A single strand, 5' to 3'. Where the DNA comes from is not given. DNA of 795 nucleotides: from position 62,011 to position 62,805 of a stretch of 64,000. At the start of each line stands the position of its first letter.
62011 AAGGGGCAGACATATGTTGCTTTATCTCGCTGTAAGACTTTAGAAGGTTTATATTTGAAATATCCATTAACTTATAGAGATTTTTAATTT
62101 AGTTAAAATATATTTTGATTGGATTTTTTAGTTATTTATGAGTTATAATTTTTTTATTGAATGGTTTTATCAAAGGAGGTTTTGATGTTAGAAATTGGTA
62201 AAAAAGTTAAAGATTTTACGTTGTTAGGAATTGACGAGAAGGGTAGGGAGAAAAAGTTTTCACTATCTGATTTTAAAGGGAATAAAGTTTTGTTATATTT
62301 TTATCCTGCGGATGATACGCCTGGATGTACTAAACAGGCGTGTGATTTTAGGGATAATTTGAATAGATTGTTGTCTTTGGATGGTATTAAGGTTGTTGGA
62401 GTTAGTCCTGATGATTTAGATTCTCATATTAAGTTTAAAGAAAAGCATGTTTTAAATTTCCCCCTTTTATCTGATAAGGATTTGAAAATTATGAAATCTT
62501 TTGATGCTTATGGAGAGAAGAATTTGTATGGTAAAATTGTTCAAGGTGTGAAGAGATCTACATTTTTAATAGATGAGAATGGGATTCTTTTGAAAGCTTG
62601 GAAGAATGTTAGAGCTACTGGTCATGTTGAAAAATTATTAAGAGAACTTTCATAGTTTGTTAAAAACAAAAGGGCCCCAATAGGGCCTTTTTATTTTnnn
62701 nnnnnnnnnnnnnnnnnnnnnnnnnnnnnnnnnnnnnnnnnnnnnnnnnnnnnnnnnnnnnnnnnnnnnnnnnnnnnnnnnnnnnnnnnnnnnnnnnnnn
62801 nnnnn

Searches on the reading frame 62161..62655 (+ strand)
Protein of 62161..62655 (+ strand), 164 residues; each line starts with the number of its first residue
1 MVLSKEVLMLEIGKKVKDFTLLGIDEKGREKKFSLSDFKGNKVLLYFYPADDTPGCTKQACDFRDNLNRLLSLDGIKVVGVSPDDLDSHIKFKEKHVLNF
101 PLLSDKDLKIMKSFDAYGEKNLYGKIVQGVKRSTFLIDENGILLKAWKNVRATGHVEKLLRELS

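Call 57: find_encoding_contigs(protein=window:62161-62655:+, flank=10000, max_places=2)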
Protein window:62161-62655:+ (164 aa): 6 contigs read that carry it; 2 places shown.
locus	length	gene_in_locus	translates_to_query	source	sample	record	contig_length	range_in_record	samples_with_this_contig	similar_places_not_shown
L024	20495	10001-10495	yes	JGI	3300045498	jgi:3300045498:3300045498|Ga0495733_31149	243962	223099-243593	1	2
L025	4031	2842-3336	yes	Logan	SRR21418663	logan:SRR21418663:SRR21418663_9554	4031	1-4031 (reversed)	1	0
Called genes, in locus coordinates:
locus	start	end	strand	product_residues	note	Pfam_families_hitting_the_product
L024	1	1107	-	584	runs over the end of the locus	PF03485:Arg_tRNA_synt_N, PF00750:tRNA-synt_1d, PF05746:DALR_1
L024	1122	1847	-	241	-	PF04402:SIMPL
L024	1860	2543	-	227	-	PF01330:RuvA_N, PF14520:HHH_5, PF07499:RuvA_C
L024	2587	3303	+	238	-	PF20772:TACO1_YebC_N, PF01709:Transcrip_reg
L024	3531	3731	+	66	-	PF00313:CSD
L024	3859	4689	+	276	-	PF00106:adh_short, PF13561:adh_short_C2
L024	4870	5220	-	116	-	PF00583:Acetyltransf_1, PF13673:Acetyltransf_10, PF13508:Acetyltransf_7, PF08445:FR47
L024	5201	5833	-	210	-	PF00814:TsaD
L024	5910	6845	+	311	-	PF13188:PAS_8 (weak), PF13426:PAS_9, PF00990:GGDEF, PF24898:GGDEF_GdpP (weak)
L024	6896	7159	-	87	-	PF01880:Desulfoferrodox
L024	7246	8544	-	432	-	PF06068:TIP49 (weak), PF05496:RuvB_N, PF00158:Sigma54_activat (faint), PF00004:AAA, PF07728:AAA_5 (weak), PF13173:AAA_14 (weak), PF16193:AAA_assoc_2, PF12002:MgsA_C, +2 more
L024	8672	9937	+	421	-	PF02689:Herpes_Helicase (faint), PF05970:PIF1, PF13604:AAA_30, PF13245:AAA_19, PF13401:AAA_22 (weak), PF01443:Viral_helicase1 (faint), PF21530:Pif1_2B_dom (faint)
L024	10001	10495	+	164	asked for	PF08534:Redoxin, PF00578:AhpC-TSA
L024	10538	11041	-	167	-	-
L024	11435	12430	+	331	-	PF13310:Virulence_RhuM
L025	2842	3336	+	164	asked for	PF08534:Redoxin, PF00578:AhpC-TSA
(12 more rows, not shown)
